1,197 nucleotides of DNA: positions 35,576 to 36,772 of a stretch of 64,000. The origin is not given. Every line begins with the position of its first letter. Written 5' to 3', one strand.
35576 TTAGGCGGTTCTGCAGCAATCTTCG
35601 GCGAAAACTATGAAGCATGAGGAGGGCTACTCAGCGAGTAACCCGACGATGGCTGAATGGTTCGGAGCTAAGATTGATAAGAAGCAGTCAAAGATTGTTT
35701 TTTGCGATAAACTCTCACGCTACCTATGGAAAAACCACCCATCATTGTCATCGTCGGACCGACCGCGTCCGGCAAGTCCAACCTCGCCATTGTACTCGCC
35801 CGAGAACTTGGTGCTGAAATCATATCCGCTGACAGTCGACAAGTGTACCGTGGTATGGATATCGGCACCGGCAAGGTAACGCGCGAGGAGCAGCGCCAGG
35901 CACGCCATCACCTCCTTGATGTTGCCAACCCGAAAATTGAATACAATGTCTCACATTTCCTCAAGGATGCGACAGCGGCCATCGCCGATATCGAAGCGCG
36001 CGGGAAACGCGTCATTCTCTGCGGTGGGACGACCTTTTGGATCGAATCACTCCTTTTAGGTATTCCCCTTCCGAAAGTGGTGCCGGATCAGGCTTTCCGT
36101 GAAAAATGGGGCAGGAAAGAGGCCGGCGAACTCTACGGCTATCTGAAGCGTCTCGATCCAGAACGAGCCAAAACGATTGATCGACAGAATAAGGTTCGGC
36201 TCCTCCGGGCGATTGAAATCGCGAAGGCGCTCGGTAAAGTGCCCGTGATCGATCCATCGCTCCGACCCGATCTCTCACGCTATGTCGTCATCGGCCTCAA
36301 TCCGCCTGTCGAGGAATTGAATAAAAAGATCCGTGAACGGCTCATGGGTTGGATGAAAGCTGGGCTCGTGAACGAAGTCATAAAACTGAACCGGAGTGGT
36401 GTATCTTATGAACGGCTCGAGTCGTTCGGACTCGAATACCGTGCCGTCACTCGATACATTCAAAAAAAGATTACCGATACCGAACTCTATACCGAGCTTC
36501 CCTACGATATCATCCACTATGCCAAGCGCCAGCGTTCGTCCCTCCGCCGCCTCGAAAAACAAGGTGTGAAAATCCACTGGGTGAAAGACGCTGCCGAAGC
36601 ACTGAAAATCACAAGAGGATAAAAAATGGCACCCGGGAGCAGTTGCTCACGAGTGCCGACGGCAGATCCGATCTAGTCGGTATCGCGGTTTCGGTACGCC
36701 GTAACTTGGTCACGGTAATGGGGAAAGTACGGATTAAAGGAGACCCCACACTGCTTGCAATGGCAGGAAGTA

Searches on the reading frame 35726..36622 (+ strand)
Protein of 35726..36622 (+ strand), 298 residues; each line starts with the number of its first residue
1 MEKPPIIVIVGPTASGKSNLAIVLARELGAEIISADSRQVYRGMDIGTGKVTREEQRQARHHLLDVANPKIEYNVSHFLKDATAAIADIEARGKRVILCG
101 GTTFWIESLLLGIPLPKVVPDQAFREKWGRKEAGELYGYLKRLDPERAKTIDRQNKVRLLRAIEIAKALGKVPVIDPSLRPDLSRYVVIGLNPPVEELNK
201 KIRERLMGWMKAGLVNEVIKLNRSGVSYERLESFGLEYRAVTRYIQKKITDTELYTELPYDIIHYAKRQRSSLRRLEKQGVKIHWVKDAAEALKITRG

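Call 14: find_encoding_contigs(protein=window:35726-36622:+, flank=10000, max_places=10)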
Protein window:35726-36622:+ (298 aa): no gene with exactly this product is on record in the collection.

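Call 30: find_homologous_proteins(query=window:35726-36622:+, max_evalue=1e-30)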
Query window:35726-36622:+ (298 aa): 7935 proteins with E <= 1e-30 among 8000 candidates; the best 120 are listed.
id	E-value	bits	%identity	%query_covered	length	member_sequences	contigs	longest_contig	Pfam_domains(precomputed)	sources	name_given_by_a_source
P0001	1.6e-191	653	100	100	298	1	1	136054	PF01745.23,PF01715.24,PF13671.13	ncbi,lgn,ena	-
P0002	1.7e-167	574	85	100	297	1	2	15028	PF01745.23,PF01715.24,PF13671.13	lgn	-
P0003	1.1e-166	572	86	99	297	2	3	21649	PF01745.23,PF01715.24,PF13671.13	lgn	-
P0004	1.4e-164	565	85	100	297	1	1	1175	PF01745.23,PF01715.24,PF13671.13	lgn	-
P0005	2.3e-164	564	86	100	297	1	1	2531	PF01745.23,PF01715.24,PF13671.13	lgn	-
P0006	3.7e-164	563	84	100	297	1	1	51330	PF01745.23,PF01715.24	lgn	-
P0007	6.6e-164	563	83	100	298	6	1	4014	PF01745.23,PF01715.24,PF13671.13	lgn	-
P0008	9.0e-164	562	83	100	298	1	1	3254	PF01745.23,PF01715.24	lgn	-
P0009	1.4e-163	561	83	100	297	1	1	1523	PF01745.23,PF01715.24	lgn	-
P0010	3.1e-163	560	83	100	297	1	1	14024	PF01745.23,PF01715.24,PF13671.13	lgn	-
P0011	3.8e-163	560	84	100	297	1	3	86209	PF01745.23,PF01715.24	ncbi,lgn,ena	-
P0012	2.7e-162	557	83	100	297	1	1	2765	PF01745.23,PF01715.24,PF13671.13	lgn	-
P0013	4.6e-162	556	82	100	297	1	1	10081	PF01745.23,PF01715.24,PF13671.13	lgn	-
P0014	9.1e-162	556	83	99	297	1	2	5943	PF01745.23,PF01715.24,PF13671.13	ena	-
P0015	1.3e-161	555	83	100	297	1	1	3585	PF01745.23,PF01715.24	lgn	-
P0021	1.3e-160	552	83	99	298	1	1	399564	PF01745.23,PF01715.24,PF13671.13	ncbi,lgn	-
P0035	1.7e-156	538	81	100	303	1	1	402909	PF01745.23,PF01715.24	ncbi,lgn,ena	-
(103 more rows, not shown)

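Call 31: find_encoding_contigs(protein=P0001, flank=10000, max_places=3)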
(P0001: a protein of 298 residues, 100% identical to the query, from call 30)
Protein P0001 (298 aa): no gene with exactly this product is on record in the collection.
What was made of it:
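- Tried and rejected: Exact look-ups of the window's own MiaA failed (calls 14, 31).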

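Call 32: find_encoding_contigs(protein=P0021, flank=10000, max_places=3)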
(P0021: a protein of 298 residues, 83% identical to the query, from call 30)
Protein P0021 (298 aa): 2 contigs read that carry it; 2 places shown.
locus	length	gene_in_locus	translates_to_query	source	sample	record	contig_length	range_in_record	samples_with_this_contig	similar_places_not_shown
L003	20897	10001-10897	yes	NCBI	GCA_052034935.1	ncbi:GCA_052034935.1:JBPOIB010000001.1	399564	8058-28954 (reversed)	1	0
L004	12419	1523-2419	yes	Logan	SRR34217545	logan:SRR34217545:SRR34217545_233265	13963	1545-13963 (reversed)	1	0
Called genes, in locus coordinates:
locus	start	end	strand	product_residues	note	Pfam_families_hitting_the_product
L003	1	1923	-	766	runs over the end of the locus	PF02463:SMC_N, PF13175:AAA_15, PF13476:AAA_23 (weak), PF13304:AAA_21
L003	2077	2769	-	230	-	PF22935:RM44_endonuclase, PF14622:Ribonucleas_3_3, PF00636:Ribonuclease_3, PF00035:dsrm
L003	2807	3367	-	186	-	PF01029:NusB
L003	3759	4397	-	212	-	PF02698:DUF218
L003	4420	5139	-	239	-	PF01351:RNase_HII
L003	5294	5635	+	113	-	-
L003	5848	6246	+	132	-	-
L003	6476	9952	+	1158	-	PF02811:PHP, PF07733:DNA_pol3_alpha, PF17657:DNA_pol3_finger, PF14579:HHH_6, PF01336:tRNA_anti-codon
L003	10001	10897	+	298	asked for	PF01745:IPT, PF13671:AAA_33 (weak), PF01715:IPPT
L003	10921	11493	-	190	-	-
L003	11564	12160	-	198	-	PF12697:Abhydrolase_6 (faint), PF00561:Abhydrolase_1 (faint)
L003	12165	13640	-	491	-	PF02934:GatB_N, PF02637:GatB_Yqey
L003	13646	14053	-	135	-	PF05014:Nuc_deoxyrib_tr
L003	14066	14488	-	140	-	PF00692:dUTPase, PF22769:DCD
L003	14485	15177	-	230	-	PF02223:Thymidylate_kin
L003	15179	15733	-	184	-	PF13238:AAA_18 (weak)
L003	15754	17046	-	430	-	PF02511:Thy1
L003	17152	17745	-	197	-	PF06559:DCD_N (weak), PF22769:DCD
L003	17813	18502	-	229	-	PF00687:Ribosomal_L1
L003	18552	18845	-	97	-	-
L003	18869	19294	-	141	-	PF03946:Ribosomal_L11_N, PF00298:Ribosomal_L11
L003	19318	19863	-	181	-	PF02357:NusG, PF00467:KOW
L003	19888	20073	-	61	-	PF00584:SecE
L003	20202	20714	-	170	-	-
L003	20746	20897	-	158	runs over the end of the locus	-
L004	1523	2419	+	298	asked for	PF01745:IPT, PF13671:AAA_33 (weak), PF01715:IPPT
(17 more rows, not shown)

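Call 33: find_encoding_contigs(protein=P0035, flank=10000, max_places=3)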
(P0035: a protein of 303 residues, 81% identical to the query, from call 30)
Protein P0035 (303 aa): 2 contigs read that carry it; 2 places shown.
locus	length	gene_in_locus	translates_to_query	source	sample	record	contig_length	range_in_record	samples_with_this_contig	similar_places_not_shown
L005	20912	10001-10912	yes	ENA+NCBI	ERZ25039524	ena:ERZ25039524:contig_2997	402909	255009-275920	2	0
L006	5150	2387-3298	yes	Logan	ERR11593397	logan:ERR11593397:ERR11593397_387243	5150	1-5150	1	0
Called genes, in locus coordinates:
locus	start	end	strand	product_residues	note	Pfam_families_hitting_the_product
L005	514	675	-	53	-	-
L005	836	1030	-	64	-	-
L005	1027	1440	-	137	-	-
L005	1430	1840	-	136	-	-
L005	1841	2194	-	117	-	-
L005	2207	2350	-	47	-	-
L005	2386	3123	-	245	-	-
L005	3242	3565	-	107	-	PF00035:dsrm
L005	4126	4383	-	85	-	PF01029:NusB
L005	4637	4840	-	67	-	PF01783:Ribosomal_L32p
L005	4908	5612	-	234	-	PF01351:RNase_HII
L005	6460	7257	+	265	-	PF02811:PHP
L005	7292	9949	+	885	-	PF07733:DNA_pol3_alpha, PF17657:DNA_pol3_finger, PF14579:HHH_6, PF01336:tRNA_anti-codon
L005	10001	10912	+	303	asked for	PF01745:IPT, PF01715:IPPT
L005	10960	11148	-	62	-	-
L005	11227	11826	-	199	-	PF12697:Abhydrolase_6 (weak), PF06821:Ser_hydrolase, PF00561:Abhydrolase_1 (faint)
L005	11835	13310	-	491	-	PF02934:GatB_N, PF02637:GatB_Yqey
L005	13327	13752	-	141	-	PF00692:dUTPase, PF22769:DCD (weak)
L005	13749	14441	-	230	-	PF02223:Thymidylate_kin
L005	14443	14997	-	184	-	PF13238:AAA_18, PF13207:AAA_17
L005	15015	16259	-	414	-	PF02511:Thy1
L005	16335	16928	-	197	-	PF06559:DCD_N (weak), PF22769:DCD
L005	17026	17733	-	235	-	PF00687:Ribosomal_L1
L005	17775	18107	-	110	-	-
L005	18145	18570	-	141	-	PF03946:Ribosomal_L11_N, PF00298:Ribosomal_L11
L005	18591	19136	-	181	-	PF02357:NusG, PF00467:KOW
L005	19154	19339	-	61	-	PF00584:SecE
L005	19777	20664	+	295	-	PF13506:Glyco_transf_21 (weak), PF03142:Chitin_synth_2 (faint), PF00535:Glycos_transf_2, PF10111:Glyco_tranf_2_2, PF13641:Glyco_tranf_2_3, PF13632:Glyco_trans_2_3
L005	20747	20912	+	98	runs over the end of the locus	-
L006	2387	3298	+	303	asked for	PF01745:IPT, PF01715:IPPT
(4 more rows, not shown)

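Call 66: find_encoding_contigs(protein=P0011, flank=10000, max_places=3)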
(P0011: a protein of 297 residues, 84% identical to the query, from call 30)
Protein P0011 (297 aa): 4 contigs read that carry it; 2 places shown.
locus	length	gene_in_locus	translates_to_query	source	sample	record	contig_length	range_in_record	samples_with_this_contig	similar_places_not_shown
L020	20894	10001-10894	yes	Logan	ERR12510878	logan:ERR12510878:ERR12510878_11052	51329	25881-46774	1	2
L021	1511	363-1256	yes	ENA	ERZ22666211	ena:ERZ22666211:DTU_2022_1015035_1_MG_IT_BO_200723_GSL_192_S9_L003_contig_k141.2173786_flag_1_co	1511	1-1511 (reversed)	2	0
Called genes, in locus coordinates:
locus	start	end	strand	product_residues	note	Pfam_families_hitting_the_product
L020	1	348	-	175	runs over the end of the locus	PF00466:Ribosomal_L10, PF27436:RL10_C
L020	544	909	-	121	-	PF00886:Ribosomal_S16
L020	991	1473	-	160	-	PF00383:dCMP_cyt_deam_1, PF14437:MafB19-deam (faint)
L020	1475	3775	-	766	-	PF02463:SMC_N, PF13175:AAA_15, PF13476:AAA_23, PF00005:ABC_tran (faint), PF13304:AAA_21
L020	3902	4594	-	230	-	PF22935:RM44_endonuclase (weak), PF14622:Ribonucleas_3_3, PF00636:Ribonuclease_3, PF00035:dsrm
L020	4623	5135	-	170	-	PF01029:NusB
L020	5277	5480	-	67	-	PF01783:Ribosomal_L32p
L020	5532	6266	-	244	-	PF01351:RNase_HII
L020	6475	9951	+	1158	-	PF02811:PHP, PF07733:DNA_pol3_alpha, PF17657:DNA_pol3_finger, PF14579:HHH_6, PF01336:tRNA_anti-codon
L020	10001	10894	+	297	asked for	PF01745:IPT, PF01715:IPPT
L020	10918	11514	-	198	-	PF00561:Abhydrolase_1 (faint), PF12697:Abhydrolase_6 (faint), PF06821:Ser_hydrolase (weak)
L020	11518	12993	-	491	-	PF02934:GatB_N, PF02637:GatB_Yqey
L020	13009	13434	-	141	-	PF00692:dUTPase, PF22769:DCD (weak)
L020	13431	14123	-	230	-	PF02223:Thymidylate_kin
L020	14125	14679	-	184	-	PF13238:AAA_18, PF13207:AAA_17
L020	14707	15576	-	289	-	PF01569:PAP2 (weak), PF22778:VCPO_2nd (faint)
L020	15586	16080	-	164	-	PF00186:DHFR_1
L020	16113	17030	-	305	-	PF00303:Thymidylat_synt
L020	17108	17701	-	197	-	PF22769:DCD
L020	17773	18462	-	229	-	PF00687:Ribosomal_L1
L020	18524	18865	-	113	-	-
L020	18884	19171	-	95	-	-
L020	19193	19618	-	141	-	PF03946:Ribosomal_L11_N, PF00298:Ribosomal_L11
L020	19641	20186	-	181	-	PF02357:NusG, PF00467:KOW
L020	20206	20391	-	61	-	PF00584:SecE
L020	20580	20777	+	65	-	-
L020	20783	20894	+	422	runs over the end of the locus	PF03142:Chitin_synth_2 (faint), PF13641:Glyco_tranf_2_3, PF00535:Glycos_transf_2, PF10111:Glyco_tranf_2_2 (weak), PF13632:Glyco_trans_2_3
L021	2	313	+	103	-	?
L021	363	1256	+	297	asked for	PF01745:IPT, PF01715:IPPT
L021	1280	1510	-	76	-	?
